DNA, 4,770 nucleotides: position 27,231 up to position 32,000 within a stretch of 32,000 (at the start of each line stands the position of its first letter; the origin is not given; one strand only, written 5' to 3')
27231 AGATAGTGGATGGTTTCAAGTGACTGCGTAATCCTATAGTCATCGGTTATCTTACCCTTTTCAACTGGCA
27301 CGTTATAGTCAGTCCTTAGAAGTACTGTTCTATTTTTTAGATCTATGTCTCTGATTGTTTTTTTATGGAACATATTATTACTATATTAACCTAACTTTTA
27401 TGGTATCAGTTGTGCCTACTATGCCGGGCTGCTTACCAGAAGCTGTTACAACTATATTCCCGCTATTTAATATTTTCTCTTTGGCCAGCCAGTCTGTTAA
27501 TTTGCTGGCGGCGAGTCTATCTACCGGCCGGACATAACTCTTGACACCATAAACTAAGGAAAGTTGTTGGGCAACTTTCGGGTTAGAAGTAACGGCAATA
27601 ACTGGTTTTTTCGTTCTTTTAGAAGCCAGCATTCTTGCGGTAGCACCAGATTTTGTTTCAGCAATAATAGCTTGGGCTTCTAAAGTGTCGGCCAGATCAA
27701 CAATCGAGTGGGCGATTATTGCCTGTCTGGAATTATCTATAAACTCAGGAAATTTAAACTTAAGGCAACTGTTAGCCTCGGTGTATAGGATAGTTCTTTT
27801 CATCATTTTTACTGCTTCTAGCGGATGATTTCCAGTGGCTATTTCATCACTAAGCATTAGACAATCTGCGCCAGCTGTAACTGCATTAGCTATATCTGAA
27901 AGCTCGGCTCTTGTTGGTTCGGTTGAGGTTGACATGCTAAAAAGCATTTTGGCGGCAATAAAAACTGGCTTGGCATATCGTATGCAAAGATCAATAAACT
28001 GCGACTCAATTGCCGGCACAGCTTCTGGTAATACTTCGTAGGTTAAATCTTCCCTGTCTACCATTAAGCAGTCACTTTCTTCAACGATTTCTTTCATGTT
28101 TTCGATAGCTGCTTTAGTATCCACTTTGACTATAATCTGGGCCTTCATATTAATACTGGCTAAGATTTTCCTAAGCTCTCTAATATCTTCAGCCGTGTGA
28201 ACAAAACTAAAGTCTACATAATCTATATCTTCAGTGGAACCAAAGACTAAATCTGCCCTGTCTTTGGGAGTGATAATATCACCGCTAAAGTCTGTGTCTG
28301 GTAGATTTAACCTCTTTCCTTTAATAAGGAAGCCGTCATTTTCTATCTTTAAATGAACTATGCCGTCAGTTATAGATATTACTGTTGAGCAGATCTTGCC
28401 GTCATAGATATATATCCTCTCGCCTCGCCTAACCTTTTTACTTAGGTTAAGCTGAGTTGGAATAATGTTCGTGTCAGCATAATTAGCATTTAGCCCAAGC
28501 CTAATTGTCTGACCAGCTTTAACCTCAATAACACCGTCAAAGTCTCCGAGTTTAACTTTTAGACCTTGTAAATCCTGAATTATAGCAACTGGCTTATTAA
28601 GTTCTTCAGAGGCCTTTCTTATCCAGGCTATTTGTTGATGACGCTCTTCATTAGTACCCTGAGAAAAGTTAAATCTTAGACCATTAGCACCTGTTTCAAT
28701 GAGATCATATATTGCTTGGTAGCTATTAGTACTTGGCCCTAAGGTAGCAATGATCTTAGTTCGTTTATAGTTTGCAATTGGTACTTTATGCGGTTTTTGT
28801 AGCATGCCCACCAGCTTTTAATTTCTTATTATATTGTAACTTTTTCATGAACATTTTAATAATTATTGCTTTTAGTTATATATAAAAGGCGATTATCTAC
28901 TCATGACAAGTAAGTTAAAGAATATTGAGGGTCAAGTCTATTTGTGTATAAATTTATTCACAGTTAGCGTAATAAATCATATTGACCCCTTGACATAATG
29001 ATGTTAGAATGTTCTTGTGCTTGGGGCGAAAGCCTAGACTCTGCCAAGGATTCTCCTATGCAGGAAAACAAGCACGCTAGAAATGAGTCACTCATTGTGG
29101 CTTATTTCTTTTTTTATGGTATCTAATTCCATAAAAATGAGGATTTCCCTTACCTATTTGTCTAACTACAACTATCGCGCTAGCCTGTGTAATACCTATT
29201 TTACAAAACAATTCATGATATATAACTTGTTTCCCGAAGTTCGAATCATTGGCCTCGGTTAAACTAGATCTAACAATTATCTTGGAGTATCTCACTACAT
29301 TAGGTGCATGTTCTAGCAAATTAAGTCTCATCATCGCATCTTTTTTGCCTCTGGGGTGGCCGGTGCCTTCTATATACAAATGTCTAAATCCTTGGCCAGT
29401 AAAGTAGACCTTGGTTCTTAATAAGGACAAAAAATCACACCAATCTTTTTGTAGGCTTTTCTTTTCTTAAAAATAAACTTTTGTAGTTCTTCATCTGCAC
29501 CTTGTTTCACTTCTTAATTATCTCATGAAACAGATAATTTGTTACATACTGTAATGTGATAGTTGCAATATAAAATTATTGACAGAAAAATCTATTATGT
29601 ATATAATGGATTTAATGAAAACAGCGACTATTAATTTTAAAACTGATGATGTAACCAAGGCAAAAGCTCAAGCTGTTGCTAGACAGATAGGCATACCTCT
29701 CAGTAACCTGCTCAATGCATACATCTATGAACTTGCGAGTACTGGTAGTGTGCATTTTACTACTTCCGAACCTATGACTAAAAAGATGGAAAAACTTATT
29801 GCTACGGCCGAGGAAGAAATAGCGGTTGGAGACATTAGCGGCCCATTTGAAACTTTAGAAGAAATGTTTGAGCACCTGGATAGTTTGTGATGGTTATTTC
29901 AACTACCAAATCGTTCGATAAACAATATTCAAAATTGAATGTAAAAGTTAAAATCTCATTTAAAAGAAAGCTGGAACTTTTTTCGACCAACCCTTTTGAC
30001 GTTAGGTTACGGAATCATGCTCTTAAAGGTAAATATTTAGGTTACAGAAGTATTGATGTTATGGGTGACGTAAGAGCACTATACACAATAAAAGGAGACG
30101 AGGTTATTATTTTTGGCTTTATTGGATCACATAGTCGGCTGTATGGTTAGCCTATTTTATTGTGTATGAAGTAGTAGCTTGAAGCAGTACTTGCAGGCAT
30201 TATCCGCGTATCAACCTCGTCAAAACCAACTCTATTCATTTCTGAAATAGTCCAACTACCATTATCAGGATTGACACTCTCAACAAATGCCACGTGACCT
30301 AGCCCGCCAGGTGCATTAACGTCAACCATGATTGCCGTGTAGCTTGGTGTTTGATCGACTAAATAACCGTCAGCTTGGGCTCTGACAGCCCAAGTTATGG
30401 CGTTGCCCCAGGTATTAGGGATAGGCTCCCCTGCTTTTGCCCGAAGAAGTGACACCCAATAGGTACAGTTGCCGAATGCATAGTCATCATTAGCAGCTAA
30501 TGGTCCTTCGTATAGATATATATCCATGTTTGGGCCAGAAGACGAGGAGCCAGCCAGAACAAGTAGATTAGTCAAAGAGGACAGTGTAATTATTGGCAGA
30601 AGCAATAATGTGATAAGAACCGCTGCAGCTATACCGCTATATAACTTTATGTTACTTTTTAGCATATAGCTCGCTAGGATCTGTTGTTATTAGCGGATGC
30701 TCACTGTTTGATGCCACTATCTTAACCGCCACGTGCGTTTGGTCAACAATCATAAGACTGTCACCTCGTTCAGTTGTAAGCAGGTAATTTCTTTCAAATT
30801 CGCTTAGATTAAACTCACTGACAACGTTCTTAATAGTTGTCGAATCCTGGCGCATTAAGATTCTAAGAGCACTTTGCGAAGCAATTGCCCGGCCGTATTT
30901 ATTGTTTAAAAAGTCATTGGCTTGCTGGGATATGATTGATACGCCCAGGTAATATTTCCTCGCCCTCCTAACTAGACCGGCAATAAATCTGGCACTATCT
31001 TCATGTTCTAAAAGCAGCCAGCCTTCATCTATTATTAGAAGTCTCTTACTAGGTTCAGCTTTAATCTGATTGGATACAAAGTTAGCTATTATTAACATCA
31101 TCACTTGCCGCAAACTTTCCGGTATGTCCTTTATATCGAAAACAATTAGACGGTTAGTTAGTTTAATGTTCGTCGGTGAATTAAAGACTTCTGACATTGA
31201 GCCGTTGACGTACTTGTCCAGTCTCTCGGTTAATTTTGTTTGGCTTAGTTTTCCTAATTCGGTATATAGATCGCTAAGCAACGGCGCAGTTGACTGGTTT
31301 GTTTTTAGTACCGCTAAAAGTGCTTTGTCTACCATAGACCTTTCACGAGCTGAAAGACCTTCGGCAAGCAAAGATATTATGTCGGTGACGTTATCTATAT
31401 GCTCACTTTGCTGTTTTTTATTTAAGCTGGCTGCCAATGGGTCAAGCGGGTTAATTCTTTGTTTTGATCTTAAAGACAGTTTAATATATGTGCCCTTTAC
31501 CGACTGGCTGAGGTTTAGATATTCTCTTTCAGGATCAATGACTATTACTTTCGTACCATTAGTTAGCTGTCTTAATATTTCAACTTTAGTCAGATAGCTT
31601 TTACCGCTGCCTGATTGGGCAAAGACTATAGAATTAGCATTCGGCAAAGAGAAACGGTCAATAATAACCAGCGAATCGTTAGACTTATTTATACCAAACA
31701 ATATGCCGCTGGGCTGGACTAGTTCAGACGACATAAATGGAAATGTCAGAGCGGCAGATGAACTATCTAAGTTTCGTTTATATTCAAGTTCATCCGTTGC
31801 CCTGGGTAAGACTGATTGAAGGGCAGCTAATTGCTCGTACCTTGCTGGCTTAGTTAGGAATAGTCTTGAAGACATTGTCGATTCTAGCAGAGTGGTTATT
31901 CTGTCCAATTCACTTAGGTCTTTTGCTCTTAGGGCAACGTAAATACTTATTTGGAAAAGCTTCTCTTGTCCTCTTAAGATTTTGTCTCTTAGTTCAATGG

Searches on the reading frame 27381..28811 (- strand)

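Call 19: search_protein_families(library=pfam, proteins=[window:27381-28811:-], max_evalue=0.001)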
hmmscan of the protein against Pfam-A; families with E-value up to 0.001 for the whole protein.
window:27381-28811:- (476 aa): 2 families
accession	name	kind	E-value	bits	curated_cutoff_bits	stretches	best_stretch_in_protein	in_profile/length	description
PF00224.27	PK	-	8.9e-85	285.1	30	1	16-334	2-328/328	Pyruvate kinase, barrel domain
PF02887.21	PK_C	-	2.7e-23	82.7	28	1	366-473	3-113/114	Pyruvate kinase, alpha/beta domain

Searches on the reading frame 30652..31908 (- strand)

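Call 19: search_protein_families(library=pfam, proteins=[window:30652-31908:-], max_evalue=0.001)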
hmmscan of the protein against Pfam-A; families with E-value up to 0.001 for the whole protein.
window:30652-31908:- (418 aa): 3 families
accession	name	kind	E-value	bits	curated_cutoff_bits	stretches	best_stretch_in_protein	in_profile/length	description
PF19044.6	P-loop_TraG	-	1.9e-22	80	25.8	1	88-383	27-349/413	TraG P-loop domain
PF12846.13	AAA_10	-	2.6e-17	63.3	27.5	1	90-369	21-319/362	AAA-like domain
PF01935.23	DUF87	-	1.6e-10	41.9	23.2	1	95-272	28-199/220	Helicase HerA, central domain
